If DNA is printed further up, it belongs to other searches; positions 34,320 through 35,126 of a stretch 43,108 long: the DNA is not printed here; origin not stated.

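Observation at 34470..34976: Phage protein carrying only the DNA-binding domain IV of DnaA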

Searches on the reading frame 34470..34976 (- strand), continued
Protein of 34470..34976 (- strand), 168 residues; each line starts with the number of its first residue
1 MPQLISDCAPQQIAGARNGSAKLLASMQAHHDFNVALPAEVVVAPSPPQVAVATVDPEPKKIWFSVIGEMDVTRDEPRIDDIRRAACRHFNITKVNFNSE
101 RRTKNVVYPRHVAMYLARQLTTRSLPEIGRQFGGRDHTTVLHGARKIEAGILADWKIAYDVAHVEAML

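Call 20: get_annotated_region(hit=H39, flank=5000)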
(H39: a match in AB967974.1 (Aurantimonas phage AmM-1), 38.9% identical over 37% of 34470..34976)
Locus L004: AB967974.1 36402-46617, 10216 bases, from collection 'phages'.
description: Aurantimonas phage AmM-1 DNA, complete sequence.
organism: Aurantimonas phage AmM-1 (NCBI taxid 1503929)
taxonomy: Viruses; Duplodnaviria; Heunggongvirae; Uroviricota; Caudoviricetes
host: Aurantimonas sp. C5-1; source: -; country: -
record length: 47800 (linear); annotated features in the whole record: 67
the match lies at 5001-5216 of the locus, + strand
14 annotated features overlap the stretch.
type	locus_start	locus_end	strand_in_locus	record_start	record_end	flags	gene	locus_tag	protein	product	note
CDS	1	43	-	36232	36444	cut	-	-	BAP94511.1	hypothetical protein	AmM1_54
CDS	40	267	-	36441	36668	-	-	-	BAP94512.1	hypothetical protein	AmM1_55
CDS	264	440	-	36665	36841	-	-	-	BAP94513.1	hypothetical protein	AmM1_56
CDS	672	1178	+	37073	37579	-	-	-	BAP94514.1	hypothetical protein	AmM1_57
CDS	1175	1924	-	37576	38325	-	-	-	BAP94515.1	CI repressor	AmM1_58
CDS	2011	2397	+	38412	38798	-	-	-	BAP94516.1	hypothetical protein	AmM1_59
CDS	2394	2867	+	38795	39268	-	-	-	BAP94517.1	hypothetical protein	AmM1_60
CDS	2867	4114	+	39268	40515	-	-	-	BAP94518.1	Zinc-binding domain containing protein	AmM1_61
CDS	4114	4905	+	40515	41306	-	-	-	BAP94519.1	hypothetical protein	AmM1_62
CDS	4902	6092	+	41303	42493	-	-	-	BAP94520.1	DnaA C-terminal domain containing protein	AmM1_63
CDS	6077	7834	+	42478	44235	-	-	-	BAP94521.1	DNA primase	AmM1_64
CDS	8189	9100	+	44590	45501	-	-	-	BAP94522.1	hypothetical protein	AmM1_65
CDS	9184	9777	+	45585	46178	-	-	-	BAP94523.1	hypothetical protein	AmM1_66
CDS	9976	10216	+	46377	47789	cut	-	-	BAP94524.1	DNA methylase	AmM1_67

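Call 24: find_related_loci(query=A1, collection=viral_contigs, flank=6000)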
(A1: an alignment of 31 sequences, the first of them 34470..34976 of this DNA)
Query A1 (168 aa) in viral_contigs; peptide patterns used: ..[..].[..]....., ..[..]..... (x = any residue, [..] = any of these).
599 stretches matched a pattern (row limit reached: there are more); 562 encode a relative of the query (tblastn E <= 1e-3); the best 80 are kept; 80 distinct loci.
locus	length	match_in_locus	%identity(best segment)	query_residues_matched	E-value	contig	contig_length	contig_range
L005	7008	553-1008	45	18-168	8e-41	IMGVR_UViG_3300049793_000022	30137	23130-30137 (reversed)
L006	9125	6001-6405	47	17-168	2e-39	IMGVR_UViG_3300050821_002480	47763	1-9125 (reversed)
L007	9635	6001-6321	58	60-168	4e-34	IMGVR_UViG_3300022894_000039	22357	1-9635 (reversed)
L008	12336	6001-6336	49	51-161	1e-30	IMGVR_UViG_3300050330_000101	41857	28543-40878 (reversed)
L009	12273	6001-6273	56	78-168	2e-30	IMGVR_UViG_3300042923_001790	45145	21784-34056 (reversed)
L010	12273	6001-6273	56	78-168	2e-30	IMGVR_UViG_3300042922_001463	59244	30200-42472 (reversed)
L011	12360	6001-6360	45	36-164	2e-30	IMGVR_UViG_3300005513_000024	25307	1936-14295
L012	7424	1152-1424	54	78-168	2e-29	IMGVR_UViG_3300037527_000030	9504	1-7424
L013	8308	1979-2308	47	57-168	4e-29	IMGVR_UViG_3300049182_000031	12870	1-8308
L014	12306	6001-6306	51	71-168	4e-29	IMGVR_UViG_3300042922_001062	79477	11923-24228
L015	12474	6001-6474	37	6-168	2e-28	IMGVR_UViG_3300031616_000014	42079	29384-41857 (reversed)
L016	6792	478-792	51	61-164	5e-28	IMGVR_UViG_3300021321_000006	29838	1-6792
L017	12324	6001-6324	48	45-147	5e-28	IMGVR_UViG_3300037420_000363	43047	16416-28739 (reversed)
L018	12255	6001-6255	56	77-161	6e-28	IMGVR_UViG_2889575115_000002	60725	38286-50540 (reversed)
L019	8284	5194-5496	50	66-166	6e-28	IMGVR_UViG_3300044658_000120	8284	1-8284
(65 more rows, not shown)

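Call 33: search_protein_families(library=ncbifam, proteins=[window:34470-34976:-], max_evalue=0.01)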
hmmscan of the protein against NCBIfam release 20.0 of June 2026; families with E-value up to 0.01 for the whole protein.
window:34470-34976:- (168 aa): 5 families
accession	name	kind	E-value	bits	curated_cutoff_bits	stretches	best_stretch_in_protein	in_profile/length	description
TIGR00362.1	DnaA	equivalog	8.5e-31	107.5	343.9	1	73-167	342-436/437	chromosomal replication initiator protein DnaA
NF001154.0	PRK00149.3-3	equivalog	1.3e-14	54.1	410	1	64-165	353-455/462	chromosomal replication initiator protein DnaA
NF009087.0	PRK12422.1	equivalog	2.7e-08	33.4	657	1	80-151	355-425/455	chromosomal replication initiator protein DnaA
NF004688.0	PRK06030.1-3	equivalog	0.00057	20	136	1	74-149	18-93/123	hypothetical protein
NF004687.0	PRK06030.1-2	equivalog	0.002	18.4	181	1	53-148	17-108/140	hypothetical protein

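Call 35: find_encoding_contigs(protein=window:34470-34976:-, flank=10000, max_places=6)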
Protein window:34470-34976:- (168 aa): 9 contigs read that carry it; 6 places shown.
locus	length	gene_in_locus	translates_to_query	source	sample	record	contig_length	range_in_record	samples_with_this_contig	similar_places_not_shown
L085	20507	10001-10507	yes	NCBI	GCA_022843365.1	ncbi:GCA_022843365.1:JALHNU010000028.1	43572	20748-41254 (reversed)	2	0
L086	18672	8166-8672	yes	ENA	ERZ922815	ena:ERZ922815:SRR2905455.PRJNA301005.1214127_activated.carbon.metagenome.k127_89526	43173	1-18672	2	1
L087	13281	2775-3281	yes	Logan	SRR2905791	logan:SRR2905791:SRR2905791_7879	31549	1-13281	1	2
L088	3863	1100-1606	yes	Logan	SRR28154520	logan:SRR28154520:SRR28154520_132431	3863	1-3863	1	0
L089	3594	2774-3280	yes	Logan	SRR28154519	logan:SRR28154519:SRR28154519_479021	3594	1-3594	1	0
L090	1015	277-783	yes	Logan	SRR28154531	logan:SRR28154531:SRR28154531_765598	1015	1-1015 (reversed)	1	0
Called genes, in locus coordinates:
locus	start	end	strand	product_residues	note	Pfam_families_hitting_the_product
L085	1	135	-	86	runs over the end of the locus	-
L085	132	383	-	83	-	-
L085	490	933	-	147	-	-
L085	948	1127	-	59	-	-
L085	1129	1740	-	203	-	-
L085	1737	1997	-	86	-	-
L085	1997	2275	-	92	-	-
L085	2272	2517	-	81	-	PF24729:Acb2_Tad1_hairpin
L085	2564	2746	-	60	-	-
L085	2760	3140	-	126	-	PF01844:HNH, PF14279:HNH_5 (faint)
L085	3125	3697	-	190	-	PF05551:zf-His_Me_endon (faint), PF13392:HNH_3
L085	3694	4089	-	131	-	PF05772:NinB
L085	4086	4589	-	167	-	PF00436:SSB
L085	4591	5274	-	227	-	PF04098:Rad52_Rad22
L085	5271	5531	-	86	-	-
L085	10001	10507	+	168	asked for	PF08299:Bac_DnaA_C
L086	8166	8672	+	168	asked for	PF08299:Bac_DnaA_C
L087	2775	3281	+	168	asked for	PF08299:Bac_DnaA_C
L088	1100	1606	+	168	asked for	PF08299:Bac_DnaA_C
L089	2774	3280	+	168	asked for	PF08299:Bac_DnaA_C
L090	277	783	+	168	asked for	PF08299:Bac_DnaA_C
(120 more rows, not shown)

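Call 47: predict_structure(alignment_id=A1)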
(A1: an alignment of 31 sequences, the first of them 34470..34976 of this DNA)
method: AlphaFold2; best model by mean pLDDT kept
length: 168 residues; sequences in the alignment: 31
mean_pLDDT: 84.7   pTM: 0.58
mean pLDDT of the five models: 84.7, 84.1, 83.0, 78.5, 78.2
residues with pLDDT >= 90: 94; 70-90: 43; 50-70: 28; < 50: 3
segments of 3 or more residues with pLDDT < 50: none
pLDDT, mean of each block of 10 residues (from residue 1): 58 76 82 73 70 67 58 85 98 96 95 98 97 97 98 98 97
secondary structure, 60 per line:
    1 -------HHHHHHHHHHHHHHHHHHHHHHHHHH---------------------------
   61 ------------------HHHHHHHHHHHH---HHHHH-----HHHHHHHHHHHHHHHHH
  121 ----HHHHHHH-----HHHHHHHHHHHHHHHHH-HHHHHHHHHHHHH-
elements in order: H8-33 H79-90 H94-98 H104-120 H125-131 H137-153 H155-167

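Call 51: fold_search(model_id=the predicted structure, library=pdb)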
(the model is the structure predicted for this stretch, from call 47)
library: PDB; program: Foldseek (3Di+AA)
matches with E <= 10: 98; with E <= 0.001: 6
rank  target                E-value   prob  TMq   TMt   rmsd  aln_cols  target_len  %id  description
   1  8btg_A                1.1e-06  1.00  0.51  0.26   6.0       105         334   37  Cryo-EM structure of the bacterial replication origin opening basal unwinding system (released 2024-02-14)
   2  1j1v_A                1.3e-06  1.00  0.53  0.93   0.7        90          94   43  Crystal structure of DnaA domainIV complexed with DnaAbox DNA (released 2003-04-22)
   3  8btg_B                5.9e-06  1.00  0.53  0.27   1.0        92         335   42  Cryo-EM structure of the bacterial replication origin opening basal unwinding system (released 2024-02-14)
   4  8btg_C                9.8e-06  1.00  0.50  0.26   6.5       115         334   36  Cryo-EM structure of the bacterial replication origin opening basal unwinding system (released 2024-02-14)
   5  3pvp_B                1.2e-05  1.00  0.51  0.89   1.0        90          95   33  Structure of Mycobacterium tuberculosis DnaA-DBD in complex with box2 DNA (released 2011-05-25)
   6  3pvp_A                1.6e-05  1.00  0.51  0.89   1.0        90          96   33  Structure of Mycobacterium tuberculosis DnaA-DBD in complex with box2 DNA (released 2011-05-25)
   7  1l8q                  4.2e-03  1.00  0.45  0.25   5.7       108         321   26  CRYSTAL STRUCTURE OF DNA REPLICATION INITIATION FACTOR (released 2002-09-25)
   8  2hcb_C                1.1e-02  1.00  0.44  0.25   7.1       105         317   24  Structure of AMPPCP-bound DnaA from Aquifex aeolicus (released 2006-07-25)
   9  2hcb_D                1.3e-02  1.00  0.42  0.24   8.5       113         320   23  Structure of AMPPCP-bound DnaA from Aquifex aeolicus (released 2006-07-25)
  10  3r8f_A                1.5e-02  1.00  0.43  0.24   6.9       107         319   24  Replication initiator DnaA bound to AMPPCP and single-stranded DNA (released 2011-09-28)
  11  2hcb_B                2.1e-02  1.00  0.38  0.22   8.4       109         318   25  Structure of AMPPCP-bound DnaA from Aquifex aeolicus (released 2006-07-25)
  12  2hcb_A                4.9e-02  1.00  0.45  0.24   8.7       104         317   27  Structure of AMPPCP-bound DnaA from Aquifex aeolicus (released 2006-07-25)
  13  8wak_R                1.7e+00  0.25  0.21  0.14  10.8        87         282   17  Structure of transcribing complex 2 (TC2), the initially transcribing complex with Pol II positioned 2nt downstream of (released 2023-12-06)
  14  7zwc_M                1.8e+00  0.41  0.26  0.22   6.0        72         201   21  Structure of SNAPc:TBP-TFIIA-TFIIB sub-complex bound to U5 snRNA promoter (released 2022-11-30)
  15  7egb_R                1.8e+00  0.25  0.21  0.15  10.8        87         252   17  TFIID-based holo PIC on SCP promoter (released 2021-05-05)
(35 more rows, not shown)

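Call 65: search_dna_similar(query=window:34470-34976:-, collection=plasmids, mode=protein, max_rows=25, max_evalue=1e-8)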
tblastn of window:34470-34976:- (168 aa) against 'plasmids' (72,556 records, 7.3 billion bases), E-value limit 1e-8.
Records with a match: 55; places in all: 56; records where one place covers at least 80% of the query: 0.
Best place of each record, by identity: <60% 55.
By first word of the organism name: Paracoccus 5; Sinorhizobium 4; Escherichia 4; Acinetobacter 4; Pasteurella 3; Rhizobium 2; Listeria 2; Bacillus 2; Proteus 2; Klebsiella 2; and 22 more.
By predicted mobility (MOB-suite, as given by PLSDB): non-mobilizable 43; mobilizable 7; conjugative 5.
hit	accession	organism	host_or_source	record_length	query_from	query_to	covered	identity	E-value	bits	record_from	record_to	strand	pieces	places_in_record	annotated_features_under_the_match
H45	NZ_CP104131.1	Sinorhizobium sp. K101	Phaseolus vulgaris,cell ...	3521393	78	168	54%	50.5%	1e-24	106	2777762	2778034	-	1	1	none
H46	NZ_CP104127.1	Sinorhizobium sp. M103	Phaseolus vulgaris,cell ...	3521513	78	168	54%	50.5%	1e-24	106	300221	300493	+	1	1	none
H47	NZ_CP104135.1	Sinorhizobium sp. C101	Phaseolus vulgaris,cell ...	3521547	78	168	54%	50.5%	1e-24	106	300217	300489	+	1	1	none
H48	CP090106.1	Sinorhizobium meliloti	Medicago,Cell culture,Plant nodule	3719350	78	168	54%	50.5%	1e-24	105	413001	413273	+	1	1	dnaA: chromosomal replication initiator protein DnaA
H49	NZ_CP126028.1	Bradyrhizobium elkanii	Glycine max,soybean,root nodule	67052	60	168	65%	41.7%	2e-18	88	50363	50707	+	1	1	helix-turn-helix domain-containing protein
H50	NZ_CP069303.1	Shinella sp. PSBB067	monoisolate,Minnesota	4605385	78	168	54%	49.5%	4e-24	104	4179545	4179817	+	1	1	none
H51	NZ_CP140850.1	Rhizobium johnstonii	Trifolium pratense,whole organism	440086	78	168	54%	49.5%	3e-22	99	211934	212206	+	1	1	none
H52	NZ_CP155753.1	Sphingomonas parapaucimobilis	Chinese cabbage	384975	64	148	51%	50.0%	2e-15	79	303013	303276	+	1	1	dnaA: chromosomal replication initiator protein DnaA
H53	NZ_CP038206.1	Paracoccus pantotrophus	single cell,soil associated with ...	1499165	79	168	54%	46.7%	1e-20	95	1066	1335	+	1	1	none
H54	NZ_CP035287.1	Paracoccus versutus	whole organism,soil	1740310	79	168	54%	46.7%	1e-20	94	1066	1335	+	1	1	none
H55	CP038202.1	Paracoccus ferrooxidans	single cell,bioreactor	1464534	79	168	54%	46.7%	1e-20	94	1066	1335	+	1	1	dnaA: chromosomal replication initiator protein DnaA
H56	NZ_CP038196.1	Paracoccus versutus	single cell,soil adjacent to the roots ...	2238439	79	168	54%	46.7%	1e-20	94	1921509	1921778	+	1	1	none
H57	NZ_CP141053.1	Paracoccus denitrificans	-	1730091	79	168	54%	45.6%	5e-20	93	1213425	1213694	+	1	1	none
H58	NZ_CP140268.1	Priestia megaterium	Single cell,ginseng rhizosphere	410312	79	168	54%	43.3%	3e-18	88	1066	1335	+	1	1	dnaA: chromosomal replication initiator protein DnaA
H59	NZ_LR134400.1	Listeria monocytogenes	Homo sapiens,Vein blood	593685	79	168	54%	43.3%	3e-18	87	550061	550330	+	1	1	dnaA: chromosomal replication initiator protein DnaA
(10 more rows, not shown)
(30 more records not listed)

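Call 72: search_protein_families(library=padloc, proteins=[window:34470-34976:-], max_evalue=0.01)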
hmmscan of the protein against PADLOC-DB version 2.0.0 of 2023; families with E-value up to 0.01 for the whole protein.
window:34470-34976:- (168 aa): 0 families

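Call 75: find_encoding_contigs(protein=P0079, flank=6000, max_places=2)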
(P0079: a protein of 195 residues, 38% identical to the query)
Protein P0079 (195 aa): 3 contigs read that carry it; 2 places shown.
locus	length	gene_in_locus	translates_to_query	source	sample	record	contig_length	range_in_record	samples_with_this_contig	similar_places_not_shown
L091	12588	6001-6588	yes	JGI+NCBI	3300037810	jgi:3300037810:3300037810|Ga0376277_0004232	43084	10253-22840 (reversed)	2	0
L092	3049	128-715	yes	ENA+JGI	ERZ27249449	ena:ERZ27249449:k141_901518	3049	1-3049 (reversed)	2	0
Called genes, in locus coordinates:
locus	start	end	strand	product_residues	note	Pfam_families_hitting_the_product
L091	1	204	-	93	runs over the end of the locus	-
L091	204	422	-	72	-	-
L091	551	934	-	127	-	-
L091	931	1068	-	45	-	-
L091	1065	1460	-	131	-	PF05772:NinB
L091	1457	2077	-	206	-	PF09588:YqaJ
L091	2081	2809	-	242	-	PF04404:ERF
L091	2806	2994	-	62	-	-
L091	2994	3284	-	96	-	-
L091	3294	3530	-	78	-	-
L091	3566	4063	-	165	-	PF13392:HNH_3 (weak)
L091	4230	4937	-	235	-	-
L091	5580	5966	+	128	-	-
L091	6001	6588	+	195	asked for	PF08299:Bac_DnaA_C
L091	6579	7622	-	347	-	PF12760:Zn_ribbon_IS1595, PF12762:DDE_Tnp_IS1595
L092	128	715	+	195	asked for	PF08299:Bac_DnaA_C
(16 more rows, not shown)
